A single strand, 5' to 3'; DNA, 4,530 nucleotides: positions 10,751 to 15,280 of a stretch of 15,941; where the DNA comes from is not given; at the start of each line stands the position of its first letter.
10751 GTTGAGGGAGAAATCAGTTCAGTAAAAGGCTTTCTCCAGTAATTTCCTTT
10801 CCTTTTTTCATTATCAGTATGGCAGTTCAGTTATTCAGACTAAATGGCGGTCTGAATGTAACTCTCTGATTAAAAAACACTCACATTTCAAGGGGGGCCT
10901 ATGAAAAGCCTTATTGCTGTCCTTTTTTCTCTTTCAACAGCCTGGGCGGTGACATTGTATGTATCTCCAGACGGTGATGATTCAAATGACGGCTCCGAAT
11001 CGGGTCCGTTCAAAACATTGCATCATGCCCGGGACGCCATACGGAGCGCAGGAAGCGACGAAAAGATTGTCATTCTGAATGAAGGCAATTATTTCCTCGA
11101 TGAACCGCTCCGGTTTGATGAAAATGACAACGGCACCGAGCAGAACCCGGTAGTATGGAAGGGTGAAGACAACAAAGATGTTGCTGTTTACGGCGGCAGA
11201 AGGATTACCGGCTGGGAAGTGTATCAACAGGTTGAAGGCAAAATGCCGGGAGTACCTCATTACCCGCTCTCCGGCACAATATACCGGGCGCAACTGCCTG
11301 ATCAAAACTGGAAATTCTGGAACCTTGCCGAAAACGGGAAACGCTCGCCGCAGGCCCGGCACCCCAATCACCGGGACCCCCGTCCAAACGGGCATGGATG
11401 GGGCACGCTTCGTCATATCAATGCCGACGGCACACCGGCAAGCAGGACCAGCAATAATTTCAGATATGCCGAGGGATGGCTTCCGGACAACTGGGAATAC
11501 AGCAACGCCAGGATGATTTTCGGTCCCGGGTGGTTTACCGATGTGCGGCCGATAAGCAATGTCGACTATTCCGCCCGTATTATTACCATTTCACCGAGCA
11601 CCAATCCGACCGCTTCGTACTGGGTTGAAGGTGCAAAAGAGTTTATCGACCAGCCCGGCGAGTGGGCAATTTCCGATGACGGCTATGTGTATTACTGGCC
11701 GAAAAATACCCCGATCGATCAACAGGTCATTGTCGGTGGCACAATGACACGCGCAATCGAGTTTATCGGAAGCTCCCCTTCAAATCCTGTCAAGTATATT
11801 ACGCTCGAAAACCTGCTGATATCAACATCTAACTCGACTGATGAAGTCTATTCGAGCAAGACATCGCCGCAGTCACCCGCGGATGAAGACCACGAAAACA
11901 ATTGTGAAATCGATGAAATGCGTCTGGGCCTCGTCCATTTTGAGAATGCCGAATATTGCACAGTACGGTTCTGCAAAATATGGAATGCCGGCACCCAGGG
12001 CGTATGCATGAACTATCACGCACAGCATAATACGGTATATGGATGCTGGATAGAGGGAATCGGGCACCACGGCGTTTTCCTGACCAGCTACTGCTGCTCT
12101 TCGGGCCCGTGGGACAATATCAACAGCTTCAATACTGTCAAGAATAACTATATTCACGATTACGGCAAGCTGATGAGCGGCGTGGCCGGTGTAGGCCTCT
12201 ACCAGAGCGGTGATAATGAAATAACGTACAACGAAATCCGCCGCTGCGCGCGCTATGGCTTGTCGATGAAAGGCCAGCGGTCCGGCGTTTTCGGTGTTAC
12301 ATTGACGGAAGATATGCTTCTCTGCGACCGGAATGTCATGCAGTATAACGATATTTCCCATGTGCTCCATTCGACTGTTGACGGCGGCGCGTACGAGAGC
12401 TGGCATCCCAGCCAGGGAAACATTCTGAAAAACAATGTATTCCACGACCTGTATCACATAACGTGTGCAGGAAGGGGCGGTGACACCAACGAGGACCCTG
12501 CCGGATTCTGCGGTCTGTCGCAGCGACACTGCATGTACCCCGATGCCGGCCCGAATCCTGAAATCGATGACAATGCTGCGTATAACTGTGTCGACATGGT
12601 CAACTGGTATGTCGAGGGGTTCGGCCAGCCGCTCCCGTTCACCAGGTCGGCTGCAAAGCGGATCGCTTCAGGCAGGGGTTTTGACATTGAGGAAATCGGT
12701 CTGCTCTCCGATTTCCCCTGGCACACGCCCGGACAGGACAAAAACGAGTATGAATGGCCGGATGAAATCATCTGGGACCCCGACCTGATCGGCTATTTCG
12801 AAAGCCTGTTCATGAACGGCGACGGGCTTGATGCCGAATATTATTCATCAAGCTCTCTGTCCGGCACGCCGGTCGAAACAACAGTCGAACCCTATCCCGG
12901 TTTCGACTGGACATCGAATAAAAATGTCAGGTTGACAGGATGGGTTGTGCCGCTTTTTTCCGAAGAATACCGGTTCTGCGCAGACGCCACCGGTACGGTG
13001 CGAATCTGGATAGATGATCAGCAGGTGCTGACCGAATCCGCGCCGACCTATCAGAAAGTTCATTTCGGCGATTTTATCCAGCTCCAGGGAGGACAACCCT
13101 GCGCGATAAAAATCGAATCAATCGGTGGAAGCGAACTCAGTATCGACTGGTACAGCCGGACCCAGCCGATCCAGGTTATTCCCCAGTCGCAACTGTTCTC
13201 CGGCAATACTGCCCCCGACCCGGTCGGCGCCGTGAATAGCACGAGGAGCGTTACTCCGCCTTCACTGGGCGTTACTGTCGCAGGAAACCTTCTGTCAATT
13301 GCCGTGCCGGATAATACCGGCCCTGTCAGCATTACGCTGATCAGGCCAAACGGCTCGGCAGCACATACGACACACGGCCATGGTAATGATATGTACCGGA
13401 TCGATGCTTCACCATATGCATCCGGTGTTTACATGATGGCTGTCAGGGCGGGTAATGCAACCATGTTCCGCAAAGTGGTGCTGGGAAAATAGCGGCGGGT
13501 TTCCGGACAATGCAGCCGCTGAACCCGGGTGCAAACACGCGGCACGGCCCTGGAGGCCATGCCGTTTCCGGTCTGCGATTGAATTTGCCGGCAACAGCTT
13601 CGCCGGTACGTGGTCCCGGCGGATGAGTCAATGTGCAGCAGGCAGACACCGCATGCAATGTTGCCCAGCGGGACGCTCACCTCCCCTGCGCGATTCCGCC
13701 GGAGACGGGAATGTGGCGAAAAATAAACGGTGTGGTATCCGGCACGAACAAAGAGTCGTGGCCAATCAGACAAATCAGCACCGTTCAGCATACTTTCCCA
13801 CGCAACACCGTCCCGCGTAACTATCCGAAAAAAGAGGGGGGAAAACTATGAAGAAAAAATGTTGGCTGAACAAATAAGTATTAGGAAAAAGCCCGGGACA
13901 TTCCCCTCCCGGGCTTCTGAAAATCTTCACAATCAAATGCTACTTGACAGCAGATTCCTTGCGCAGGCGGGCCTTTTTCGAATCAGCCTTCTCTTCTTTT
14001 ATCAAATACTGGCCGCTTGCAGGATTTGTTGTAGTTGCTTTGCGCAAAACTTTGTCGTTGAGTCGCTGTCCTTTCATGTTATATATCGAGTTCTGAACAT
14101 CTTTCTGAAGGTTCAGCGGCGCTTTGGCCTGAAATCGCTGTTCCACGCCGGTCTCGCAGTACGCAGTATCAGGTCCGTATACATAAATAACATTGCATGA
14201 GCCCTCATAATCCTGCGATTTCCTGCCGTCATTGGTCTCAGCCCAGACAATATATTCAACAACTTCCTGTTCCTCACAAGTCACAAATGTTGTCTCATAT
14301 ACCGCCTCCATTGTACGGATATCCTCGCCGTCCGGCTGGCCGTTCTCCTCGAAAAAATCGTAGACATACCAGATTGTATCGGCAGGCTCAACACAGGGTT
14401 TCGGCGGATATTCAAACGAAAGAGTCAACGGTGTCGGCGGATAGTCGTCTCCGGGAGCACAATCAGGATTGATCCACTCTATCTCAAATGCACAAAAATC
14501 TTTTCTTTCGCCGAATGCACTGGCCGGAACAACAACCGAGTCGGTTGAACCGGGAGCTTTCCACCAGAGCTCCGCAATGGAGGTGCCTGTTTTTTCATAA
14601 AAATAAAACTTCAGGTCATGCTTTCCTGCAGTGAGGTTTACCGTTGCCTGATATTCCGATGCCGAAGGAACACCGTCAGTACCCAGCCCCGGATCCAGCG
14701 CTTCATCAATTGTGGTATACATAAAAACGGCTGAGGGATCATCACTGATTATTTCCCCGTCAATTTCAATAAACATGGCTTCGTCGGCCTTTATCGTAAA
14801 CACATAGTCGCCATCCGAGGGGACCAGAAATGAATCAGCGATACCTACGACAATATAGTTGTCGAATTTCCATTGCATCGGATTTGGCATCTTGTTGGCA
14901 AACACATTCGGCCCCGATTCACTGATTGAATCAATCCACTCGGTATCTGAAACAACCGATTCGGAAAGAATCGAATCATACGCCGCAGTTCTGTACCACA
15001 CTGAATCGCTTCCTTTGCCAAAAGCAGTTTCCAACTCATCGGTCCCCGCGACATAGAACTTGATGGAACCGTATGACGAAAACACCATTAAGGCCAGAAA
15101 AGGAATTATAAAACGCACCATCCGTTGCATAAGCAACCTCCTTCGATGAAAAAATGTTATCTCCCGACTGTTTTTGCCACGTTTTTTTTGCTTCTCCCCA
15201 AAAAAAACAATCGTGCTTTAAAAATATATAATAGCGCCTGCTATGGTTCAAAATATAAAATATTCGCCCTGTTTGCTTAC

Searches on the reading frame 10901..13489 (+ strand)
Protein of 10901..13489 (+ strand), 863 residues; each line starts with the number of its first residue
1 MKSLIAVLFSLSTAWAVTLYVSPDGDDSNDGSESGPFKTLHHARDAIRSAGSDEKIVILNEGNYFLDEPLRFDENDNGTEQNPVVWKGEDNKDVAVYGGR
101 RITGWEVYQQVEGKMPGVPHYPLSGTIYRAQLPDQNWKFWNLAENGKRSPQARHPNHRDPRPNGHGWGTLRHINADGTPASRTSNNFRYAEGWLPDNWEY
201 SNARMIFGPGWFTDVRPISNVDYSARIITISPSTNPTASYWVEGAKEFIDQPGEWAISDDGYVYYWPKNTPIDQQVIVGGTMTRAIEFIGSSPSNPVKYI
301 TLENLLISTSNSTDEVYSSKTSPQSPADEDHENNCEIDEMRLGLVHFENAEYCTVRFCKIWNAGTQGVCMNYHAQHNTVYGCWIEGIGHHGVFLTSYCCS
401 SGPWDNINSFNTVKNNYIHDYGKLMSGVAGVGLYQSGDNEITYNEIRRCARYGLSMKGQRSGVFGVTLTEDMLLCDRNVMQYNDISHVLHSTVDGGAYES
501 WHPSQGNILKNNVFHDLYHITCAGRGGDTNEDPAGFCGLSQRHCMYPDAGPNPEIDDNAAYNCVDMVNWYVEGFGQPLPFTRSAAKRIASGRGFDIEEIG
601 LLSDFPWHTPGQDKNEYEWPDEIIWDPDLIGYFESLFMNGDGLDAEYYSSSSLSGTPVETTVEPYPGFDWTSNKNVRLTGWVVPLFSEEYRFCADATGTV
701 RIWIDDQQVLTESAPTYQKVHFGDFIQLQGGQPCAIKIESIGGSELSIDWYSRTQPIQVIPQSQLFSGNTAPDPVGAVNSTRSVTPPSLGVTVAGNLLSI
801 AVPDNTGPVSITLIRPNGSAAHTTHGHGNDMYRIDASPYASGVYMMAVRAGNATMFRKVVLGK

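Call 43: search_protein_families(library=pfam, proteins=[window:10901-13489:+], max_evalue=0.001)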
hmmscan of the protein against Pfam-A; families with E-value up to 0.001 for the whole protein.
window:10901-13489:+ (863 aa): 4 families
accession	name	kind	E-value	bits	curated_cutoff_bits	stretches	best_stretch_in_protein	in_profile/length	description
PF13229.12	Beta_helix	-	6.6e-12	45.8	25.9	2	334-461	38-149/158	Right handed beta helix region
PF05048.19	NosD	-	1.9e-05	24.7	23.6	1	310-457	22-157/212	Periplasmic copper-binding protein (NosD)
PF07602.17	DUF1565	-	9.4e-05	22.3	20.3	0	25-64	3-38/257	Protein of unknown function (DUF1565)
PF07691.17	PA14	-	0.00047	20.4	24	0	641-739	3-117/147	PA14 domain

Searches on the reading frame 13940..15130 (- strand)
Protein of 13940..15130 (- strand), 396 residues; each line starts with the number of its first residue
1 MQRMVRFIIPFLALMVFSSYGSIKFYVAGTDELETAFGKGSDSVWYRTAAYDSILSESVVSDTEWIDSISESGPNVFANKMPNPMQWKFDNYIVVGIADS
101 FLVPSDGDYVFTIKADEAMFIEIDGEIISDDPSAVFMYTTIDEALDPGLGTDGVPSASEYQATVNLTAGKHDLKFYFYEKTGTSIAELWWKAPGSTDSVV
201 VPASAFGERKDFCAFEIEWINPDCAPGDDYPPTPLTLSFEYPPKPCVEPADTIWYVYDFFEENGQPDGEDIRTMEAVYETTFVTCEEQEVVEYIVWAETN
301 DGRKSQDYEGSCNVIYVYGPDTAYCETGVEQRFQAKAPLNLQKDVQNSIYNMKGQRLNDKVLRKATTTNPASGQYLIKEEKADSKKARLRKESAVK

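Call 43: search_protein_families(library=pfam, proteins=[window:13940-15130:-], max_evalue=0.001)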
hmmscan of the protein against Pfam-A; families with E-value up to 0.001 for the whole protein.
window:13940-15130:- (396 aa): 1 family
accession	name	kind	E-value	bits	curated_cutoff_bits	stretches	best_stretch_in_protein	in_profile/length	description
PF07691.17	PA14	-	1.3e-07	31.9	24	1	100-200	53-143/147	PA14 domain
